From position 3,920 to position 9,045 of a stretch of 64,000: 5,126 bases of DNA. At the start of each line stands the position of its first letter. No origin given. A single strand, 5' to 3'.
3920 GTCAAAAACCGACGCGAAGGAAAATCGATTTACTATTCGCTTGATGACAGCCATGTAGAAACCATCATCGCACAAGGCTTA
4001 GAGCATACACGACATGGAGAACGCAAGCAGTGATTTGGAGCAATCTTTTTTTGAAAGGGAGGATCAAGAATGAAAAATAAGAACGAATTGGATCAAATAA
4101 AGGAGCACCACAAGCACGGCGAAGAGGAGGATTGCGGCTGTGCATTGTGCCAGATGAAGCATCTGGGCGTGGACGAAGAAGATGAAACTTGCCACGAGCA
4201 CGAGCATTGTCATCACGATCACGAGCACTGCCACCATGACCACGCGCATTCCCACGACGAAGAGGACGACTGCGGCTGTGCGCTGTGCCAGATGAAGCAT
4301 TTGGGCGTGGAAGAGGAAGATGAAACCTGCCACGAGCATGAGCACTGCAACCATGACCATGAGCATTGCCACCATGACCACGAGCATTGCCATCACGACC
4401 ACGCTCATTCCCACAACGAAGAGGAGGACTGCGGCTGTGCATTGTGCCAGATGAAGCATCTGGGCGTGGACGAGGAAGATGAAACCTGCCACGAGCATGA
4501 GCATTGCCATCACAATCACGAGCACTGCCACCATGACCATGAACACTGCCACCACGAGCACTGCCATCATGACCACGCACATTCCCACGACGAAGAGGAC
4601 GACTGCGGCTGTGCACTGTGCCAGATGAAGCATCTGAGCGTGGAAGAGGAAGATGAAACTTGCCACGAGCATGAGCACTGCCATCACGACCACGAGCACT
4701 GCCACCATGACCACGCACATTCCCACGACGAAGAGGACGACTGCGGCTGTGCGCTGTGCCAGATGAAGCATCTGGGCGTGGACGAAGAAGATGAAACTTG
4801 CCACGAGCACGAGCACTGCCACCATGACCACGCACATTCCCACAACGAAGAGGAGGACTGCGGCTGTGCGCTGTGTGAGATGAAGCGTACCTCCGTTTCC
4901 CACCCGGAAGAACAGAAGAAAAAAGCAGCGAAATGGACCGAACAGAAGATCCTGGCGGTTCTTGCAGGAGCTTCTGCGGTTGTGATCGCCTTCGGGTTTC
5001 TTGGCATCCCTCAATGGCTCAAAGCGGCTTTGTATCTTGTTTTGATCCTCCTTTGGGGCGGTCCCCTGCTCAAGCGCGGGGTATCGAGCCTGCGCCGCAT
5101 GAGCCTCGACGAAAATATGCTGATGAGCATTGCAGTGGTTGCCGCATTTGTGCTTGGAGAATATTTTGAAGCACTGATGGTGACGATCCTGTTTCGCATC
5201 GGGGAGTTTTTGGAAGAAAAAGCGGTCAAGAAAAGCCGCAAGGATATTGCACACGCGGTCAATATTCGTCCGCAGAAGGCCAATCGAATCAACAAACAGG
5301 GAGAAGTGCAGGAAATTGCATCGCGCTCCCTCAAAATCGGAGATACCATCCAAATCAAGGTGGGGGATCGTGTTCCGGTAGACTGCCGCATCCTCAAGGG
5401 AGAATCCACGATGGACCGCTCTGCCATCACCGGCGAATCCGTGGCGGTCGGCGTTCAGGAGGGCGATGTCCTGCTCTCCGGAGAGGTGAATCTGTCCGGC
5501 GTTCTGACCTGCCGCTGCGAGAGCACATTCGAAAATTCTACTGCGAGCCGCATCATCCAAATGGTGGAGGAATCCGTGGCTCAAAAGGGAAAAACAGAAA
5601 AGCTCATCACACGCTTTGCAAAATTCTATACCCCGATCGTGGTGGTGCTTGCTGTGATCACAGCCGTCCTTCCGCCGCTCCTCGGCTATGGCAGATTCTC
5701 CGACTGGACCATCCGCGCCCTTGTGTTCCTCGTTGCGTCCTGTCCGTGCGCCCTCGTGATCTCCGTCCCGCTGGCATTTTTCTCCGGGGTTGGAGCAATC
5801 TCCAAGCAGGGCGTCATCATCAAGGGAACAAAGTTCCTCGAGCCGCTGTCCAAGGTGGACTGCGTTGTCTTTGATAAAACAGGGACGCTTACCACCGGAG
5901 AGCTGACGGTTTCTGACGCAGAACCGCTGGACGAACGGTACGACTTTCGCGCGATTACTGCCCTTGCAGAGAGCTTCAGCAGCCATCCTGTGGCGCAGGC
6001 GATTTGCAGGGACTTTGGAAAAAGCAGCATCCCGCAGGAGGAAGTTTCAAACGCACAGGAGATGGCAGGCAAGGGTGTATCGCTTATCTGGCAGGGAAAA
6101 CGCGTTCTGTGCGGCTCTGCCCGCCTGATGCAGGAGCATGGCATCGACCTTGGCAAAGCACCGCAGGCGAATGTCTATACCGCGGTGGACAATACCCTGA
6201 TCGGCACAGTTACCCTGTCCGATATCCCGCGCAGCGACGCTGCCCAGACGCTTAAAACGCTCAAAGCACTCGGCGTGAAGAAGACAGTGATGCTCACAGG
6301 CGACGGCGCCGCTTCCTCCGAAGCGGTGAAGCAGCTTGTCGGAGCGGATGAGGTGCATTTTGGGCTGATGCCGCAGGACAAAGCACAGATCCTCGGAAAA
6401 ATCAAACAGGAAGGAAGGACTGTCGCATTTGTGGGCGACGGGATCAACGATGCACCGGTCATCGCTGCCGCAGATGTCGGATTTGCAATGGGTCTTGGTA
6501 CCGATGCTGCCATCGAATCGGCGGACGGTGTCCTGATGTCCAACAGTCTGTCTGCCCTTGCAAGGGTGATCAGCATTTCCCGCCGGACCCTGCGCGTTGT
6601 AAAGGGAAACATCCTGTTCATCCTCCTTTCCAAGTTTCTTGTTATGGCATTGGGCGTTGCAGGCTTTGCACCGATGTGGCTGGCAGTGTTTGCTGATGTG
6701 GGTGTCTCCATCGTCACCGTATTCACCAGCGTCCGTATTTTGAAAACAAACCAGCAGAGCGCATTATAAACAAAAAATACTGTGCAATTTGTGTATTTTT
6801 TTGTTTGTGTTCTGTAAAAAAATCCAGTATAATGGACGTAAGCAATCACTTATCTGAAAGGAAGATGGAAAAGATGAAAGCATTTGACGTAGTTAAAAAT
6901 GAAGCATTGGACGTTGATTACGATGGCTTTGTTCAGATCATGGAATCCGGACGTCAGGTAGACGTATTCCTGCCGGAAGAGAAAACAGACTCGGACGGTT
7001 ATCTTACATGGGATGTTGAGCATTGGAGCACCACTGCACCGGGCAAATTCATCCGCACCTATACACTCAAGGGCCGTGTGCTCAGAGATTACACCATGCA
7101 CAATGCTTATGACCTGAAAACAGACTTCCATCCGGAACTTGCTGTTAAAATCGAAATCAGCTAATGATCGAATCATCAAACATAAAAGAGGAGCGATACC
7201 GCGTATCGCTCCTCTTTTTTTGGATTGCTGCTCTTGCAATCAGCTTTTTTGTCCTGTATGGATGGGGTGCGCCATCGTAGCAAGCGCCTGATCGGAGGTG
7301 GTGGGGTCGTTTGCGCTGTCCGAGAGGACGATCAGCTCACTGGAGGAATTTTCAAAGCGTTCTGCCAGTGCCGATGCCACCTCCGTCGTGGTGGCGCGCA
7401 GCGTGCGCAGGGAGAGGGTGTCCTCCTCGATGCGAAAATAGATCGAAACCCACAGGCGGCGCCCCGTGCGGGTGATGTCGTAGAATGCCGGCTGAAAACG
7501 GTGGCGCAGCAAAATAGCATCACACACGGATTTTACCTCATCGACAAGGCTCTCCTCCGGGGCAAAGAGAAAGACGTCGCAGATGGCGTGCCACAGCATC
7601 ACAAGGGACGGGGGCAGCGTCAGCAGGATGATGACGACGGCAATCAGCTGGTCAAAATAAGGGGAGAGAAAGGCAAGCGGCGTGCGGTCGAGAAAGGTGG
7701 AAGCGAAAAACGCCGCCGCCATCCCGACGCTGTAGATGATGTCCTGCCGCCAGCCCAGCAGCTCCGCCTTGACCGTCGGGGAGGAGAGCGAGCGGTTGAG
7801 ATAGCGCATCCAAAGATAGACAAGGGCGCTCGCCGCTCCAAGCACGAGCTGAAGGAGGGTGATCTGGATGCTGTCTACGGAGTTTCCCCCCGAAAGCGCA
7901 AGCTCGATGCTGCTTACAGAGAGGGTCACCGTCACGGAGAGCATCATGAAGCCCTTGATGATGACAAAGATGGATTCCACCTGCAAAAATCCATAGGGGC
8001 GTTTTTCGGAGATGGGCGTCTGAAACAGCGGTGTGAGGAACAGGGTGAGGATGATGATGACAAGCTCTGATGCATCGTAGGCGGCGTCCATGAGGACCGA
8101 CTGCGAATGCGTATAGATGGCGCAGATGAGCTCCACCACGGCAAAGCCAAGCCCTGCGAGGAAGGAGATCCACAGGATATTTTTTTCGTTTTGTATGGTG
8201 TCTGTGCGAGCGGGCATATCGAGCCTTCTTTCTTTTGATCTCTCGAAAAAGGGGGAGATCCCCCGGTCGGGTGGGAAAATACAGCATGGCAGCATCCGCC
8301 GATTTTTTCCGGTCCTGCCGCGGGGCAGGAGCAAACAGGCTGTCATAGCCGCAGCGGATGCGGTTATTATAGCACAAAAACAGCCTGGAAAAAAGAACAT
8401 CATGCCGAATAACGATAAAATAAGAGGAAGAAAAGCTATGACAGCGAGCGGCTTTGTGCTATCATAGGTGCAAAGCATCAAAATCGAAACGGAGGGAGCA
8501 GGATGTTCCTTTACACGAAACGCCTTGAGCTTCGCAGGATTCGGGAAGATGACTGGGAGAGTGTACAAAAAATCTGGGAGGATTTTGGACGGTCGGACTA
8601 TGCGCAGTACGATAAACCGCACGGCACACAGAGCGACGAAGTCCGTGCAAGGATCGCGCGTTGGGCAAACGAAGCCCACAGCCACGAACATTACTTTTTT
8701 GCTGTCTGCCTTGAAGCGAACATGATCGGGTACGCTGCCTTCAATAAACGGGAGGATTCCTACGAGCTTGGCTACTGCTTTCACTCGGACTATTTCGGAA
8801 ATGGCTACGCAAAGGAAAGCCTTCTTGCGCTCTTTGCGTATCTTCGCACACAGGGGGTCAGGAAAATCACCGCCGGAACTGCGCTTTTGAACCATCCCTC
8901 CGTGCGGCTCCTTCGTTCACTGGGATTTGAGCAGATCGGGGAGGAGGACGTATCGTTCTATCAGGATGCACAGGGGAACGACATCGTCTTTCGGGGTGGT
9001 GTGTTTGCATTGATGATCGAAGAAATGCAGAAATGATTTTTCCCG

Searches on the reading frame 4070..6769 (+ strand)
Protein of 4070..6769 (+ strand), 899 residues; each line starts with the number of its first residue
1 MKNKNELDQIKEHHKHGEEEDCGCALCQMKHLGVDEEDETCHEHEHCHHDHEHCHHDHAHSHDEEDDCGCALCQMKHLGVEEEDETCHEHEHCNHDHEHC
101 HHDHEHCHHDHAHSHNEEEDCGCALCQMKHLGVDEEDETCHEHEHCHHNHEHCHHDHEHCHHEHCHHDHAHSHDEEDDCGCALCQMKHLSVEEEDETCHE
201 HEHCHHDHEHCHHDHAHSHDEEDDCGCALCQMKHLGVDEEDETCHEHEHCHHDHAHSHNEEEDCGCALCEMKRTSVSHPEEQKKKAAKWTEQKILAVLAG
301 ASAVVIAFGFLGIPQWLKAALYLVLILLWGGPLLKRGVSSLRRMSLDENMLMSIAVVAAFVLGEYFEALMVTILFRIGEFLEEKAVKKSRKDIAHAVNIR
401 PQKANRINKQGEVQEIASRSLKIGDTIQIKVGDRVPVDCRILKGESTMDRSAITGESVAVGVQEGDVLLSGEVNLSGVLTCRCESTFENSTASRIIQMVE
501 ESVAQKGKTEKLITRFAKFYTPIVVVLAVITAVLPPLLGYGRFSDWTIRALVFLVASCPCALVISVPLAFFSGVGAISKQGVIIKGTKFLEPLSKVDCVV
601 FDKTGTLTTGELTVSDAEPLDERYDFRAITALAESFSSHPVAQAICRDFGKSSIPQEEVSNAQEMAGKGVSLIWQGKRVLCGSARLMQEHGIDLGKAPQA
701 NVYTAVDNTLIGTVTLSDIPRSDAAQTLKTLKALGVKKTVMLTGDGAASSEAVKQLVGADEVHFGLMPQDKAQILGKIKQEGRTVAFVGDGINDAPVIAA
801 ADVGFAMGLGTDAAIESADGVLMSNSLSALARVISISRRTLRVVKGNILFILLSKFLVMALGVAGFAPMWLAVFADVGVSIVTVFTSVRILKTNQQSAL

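Call 16: search_protein_families(library=pfam, proteins=[window:4070-6769:+], max_evalue=0.0001)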
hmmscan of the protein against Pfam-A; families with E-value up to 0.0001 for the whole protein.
window:4070-6769:+ (899 aa): 3 families
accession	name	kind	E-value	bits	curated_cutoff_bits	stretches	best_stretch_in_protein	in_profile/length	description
PF00122.25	E1-E2_ATPase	-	6.3e-48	163.1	28.1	1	400-579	3-180/181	E1-E2 ATPase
PF00702.32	Hydrolase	-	3.5e-29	103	26.4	1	596-802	1-191/191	haloacid dehalogenase-like hydrolase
PF08282.18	Hydrolase_3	-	2.4e-05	24.7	20.9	1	782-834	203-255/255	haloacid dehalogenase-like hydrolase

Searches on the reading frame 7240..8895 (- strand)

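Call 16: search_protein_families(library=pfam, proteins=[window:7240-8895:-], max_evalue=0.0001)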
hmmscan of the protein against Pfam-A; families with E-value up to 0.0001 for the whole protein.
window:7240-8895:- (551 aa): 1 family
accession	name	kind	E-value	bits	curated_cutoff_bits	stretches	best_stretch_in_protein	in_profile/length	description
PF01545.26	Cation_efflux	-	1.3e-25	90.8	26.6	1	241-438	1-194/198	Cation efflux family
